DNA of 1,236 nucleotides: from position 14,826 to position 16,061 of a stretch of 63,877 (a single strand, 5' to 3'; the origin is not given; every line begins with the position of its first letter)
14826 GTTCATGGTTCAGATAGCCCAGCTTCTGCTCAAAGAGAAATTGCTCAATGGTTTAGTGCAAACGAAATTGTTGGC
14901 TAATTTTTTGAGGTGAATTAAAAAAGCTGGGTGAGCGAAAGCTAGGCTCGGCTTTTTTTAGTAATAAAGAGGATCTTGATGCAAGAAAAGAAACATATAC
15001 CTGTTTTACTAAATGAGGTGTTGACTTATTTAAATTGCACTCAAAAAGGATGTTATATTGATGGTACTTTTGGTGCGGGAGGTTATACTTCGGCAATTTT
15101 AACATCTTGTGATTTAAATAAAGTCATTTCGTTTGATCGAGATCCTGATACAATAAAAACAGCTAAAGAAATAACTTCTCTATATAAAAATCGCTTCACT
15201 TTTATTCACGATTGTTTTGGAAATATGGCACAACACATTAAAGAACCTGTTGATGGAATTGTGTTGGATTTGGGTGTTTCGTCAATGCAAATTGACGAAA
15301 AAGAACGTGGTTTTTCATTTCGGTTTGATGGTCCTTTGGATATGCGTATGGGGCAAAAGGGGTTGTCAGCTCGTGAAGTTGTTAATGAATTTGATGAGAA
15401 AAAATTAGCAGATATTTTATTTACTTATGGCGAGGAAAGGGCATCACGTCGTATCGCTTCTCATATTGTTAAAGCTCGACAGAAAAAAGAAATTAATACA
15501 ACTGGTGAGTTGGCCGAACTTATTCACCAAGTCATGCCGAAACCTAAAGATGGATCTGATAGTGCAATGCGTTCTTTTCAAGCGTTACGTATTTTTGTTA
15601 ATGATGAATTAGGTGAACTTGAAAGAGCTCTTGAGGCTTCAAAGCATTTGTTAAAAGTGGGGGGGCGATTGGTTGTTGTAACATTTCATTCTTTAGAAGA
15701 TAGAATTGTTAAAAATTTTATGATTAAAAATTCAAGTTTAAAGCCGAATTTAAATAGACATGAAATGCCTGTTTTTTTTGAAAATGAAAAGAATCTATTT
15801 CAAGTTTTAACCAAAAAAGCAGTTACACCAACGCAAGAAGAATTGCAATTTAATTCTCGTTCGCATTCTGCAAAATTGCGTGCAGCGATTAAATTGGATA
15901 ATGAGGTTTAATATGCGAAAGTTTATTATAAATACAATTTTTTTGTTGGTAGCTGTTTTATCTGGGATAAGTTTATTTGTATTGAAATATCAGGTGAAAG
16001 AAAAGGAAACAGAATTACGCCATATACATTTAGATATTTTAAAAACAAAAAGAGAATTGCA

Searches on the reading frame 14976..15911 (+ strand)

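Call 40: search_protein_families(library=pfam, proteins=[window:14976-15911:+], max_evalue=0.00001)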
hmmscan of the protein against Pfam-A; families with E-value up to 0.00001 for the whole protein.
window:14976-15911:+ (311 aa): 1 family
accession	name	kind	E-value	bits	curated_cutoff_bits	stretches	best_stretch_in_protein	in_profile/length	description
PF01795.25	Methyltransf_5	-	2.6e-104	349.5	27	1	5-305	2-307/309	MraW methylase family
